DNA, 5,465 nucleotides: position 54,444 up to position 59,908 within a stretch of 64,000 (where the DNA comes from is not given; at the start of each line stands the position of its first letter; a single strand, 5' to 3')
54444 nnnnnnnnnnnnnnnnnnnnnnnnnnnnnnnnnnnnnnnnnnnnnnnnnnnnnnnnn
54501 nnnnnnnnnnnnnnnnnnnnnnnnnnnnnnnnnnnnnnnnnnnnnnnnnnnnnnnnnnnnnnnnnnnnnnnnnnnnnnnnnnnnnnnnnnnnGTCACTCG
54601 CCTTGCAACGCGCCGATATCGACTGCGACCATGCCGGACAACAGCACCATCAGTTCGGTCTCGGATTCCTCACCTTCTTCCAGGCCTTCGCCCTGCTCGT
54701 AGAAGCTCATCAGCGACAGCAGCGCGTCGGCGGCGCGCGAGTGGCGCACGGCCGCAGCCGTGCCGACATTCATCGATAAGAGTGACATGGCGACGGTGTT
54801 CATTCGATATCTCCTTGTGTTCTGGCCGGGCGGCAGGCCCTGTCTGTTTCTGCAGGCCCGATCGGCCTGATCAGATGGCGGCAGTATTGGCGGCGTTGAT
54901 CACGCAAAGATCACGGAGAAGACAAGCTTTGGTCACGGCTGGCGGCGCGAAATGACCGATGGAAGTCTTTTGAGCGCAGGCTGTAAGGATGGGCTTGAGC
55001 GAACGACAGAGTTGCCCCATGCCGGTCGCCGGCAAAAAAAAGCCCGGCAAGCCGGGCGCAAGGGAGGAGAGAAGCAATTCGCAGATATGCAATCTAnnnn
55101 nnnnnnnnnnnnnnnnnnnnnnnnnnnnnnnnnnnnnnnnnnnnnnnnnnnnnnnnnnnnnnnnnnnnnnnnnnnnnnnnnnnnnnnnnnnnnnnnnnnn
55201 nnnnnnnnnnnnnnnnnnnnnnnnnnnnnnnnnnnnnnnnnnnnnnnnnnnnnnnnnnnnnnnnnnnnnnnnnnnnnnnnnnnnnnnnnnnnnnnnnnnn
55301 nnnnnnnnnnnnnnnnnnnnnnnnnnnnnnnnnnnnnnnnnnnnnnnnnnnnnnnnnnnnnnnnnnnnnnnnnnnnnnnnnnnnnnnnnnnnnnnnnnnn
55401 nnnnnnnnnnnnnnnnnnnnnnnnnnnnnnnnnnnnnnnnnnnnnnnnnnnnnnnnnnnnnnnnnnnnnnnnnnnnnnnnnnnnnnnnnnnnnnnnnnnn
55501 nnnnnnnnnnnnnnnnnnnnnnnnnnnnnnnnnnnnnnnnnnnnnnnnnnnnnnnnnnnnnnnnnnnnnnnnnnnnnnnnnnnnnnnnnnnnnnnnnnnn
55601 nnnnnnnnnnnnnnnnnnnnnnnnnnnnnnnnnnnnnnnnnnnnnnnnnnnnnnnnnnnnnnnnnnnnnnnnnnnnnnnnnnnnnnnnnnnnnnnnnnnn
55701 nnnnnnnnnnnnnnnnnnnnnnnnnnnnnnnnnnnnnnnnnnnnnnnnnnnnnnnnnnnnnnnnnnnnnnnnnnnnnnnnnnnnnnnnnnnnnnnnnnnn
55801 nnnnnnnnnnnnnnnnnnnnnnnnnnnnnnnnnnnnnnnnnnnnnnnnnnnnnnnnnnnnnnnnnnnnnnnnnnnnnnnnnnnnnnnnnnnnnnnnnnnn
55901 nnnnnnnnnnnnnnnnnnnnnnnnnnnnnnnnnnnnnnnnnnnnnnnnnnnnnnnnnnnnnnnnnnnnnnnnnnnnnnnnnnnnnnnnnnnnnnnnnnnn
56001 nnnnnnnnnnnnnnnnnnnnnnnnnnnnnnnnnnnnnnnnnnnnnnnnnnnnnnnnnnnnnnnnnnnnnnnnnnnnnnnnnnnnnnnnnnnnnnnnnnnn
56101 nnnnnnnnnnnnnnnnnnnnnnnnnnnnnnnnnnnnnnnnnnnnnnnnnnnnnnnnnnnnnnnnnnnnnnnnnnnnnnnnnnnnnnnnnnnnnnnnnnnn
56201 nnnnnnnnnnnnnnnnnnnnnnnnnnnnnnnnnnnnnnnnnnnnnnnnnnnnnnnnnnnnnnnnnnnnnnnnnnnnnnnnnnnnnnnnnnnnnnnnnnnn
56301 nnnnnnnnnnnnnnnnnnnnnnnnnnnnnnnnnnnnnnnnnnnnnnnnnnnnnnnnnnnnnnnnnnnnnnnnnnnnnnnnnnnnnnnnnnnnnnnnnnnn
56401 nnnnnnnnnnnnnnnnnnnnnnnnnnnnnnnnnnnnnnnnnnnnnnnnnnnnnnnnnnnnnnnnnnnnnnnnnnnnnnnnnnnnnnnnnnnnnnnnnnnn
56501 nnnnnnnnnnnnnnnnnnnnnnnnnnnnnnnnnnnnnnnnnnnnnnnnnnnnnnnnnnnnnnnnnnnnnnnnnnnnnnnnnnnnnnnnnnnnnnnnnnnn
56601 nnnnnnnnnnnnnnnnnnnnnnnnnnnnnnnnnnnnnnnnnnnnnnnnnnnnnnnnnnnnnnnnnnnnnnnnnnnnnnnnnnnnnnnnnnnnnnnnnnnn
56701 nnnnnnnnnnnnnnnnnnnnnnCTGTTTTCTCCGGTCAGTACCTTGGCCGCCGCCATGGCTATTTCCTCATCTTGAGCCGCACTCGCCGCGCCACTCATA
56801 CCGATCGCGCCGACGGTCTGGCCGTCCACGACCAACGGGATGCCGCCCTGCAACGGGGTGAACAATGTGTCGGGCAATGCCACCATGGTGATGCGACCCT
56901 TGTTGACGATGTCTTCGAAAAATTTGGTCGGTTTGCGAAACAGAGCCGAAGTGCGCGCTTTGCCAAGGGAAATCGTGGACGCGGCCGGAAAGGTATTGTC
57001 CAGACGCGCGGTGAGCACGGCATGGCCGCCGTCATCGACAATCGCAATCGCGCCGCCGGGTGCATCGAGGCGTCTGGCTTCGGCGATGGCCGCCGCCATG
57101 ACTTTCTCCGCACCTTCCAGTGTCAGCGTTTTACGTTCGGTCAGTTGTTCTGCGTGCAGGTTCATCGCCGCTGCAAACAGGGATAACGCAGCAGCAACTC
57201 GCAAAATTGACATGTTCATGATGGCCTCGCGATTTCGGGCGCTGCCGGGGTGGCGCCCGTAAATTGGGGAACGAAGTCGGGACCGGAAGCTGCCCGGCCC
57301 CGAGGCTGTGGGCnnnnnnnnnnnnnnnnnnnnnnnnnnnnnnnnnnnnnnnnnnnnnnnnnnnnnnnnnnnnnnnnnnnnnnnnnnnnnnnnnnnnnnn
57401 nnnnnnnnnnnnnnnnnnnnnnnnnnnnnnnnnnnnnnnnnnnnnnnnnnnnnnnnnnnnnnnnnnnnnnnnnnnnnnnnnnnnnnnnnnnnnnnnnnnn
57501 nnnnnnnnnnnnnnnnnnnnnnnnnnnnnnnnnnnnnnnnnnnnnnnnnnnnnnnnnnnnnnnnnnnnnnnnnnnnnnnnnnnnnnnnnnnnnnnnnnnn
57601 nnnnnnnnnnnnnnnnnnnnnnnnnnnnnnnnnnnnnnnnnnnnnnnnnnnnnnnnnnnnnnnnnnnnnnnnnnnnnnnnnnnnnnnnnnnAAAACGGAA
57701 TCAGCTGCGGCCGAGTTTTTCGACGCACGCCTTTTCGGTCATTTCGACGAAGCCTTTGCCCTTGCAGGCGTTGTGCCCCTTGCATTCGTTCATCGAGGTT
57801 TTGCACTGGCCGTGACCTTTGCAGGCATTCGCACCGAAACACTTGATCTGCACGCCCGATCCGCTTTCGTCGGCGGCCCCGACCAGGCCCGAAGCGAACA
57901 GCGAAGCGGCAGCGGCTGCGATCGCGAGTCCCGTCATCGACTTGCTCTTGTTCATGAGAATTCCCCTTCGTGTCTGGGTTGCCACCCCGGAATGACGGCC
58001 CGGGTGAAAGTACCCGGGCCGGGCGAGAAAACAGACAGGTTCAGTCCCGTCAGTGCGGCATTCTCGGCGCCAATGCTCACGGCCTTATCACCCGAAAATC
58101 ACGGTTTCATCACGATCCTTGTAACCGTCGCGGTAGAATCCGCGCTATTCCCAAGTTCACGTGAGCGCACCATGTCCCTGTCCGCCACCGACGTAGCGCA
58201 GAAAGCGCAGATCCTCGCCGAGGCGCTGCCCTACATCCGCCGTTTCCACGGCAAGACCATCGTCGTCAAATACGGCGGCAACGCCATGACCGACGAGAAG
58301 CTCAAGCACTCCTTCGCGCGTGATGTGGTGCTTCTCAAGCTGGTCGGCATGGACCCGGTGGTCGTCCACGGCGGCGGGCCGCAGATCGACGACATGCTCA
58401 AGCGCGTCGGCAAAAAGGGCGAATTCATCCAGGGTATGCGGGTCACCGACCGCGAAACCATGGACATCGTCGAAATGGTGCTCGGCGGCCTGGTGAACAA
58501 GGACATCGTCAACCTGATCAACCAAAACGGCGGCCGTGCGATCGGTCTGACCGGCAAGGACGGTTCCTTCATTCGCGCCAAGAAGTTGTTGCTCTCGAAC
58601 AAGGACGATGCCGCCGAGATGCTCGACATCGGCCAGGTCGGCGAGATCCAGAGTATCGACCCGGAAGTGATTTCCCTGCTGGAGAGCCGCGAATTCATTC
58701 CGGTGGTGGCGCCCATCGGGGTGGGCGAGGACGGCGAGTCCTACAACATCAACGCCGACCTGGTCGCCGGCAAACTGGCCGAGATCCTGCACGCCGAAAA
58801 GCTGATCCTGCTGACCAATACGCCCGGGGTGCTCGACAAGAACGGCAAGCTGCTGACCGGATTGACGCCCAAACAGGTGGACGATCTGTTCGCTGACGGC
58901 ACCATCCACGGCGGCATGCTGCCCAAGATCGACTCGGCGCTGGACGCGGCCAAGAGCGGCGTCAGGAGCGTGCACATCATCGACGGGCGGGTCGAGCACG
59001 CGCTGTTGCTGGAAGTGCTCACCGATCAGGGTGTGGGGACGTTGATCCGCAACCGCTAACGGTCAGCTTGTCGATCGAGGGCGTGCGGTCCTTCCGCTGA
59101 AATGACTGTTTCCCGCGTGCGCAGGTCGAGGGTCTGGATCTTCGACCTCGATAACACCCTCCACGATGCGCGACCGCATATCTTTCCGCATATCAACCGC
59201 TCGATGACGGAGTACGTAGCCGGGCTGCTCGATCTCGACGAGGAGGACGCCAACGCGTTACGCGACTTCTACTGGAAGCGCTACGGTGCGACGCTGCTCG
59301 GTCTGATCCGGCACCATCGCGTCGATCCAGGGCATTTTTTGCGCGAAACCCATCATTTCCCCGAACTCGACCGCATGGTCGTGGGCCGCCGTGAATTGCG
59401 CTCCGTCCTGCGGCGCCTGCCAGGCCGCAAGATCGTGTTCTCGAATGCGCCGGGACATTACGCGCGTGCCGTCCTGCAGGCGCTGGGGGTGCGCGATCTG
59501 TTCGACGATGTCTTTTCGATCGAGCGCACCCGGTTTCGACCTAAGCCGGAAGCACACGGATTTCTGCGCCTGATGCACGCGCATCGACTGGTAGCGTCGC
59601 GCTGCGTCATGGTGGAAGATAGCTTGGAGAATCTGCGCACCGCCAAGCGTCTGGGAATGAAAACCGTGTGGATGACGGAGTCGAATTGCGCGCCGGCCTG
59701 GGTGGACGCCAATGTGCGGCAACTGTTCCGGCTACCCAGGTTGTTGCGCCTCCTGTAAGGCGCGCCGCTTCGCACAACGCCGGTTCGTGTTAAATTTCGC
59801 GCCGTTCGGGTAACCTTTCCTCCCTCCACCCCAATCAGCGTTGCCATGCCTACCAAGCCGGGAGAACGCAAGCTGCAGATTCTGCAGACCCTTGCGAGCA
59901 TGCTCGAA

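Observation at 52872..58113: Shared GTGAT direct-repeat motif with strict 11-bp periodicity upstream of three peptide/MNIO transcription units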

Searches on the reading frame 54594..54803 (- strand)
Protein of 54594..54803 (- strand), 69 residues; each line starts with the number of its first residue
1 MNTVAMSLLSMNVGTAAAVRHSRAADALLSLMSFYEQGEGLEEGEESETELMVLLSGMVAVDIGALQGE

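Call 27: search_protein_families(library=pfam, proteins=[window:54594-54803:-])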
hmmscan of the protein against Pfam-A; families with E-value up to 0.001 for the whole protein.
window:54594-54803:- (69 aa): 0 families

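Call 31: search_protein_families(library=ncbifam, proteins=[window:54594-54803:-], max_evalue=0.00001)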
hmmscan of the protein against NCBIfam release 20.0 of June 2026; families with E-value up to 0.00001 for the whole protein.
window:54594-54803:- (69 aa): 0 families

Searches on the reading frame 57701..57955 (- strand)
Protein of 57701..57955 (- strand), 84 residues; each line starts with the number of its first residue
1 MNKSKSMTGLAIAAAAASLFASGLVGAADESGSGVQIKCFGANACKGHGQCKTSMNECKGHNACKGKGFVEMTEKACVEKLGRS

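Call 27: search_protein_families(library=pfam, proteins=[window:57701-57955:-])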
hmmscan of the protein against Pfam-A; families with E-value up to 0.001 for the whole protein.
window:57701-57955:- (84 aa): 0 families

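Call 31: search_protein_families(library=ncbifam, proteins=[window:57701-57955:-], max_evalue=0.00001)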
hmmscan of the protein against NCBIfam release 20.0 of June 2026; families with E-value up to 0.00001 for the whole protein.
window:57701-57955:- (84 aa): 1 family
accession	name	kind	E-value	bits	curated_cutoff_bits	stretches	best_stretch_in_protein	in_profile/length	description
NF050166.1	Cu_RiPP_BufA2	equivalog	1.2e-22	79.9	60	1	10-82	2-76/79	BufA2 family periplasmic bufferin-type metallophore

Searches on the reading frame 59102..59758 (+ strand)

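Call 27: search_protein_families(library=pfam, proteins=[window:59102-59758:+])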
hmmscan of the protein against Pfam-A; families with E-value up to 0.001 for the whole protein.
window:59102-59758:+ (218 aa): 3 families
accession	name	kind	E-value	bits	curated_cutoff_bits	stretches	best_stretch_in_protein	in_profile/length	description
PF00702.32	Hydrolase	-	1.3e-14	55.4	26.4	1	13-185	5-191/191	haloacid dehalogenase-like hydrolase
PF13419.12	HAD_2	-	2.4e-14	54.3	23.8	1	13-190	2-177/178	Haloacid dehalogenase-like hydrolase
PF13242.12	Hydrolase_like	-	5.2e-05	23.5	22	1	147-203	3-60/75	HAD-hyrolase-like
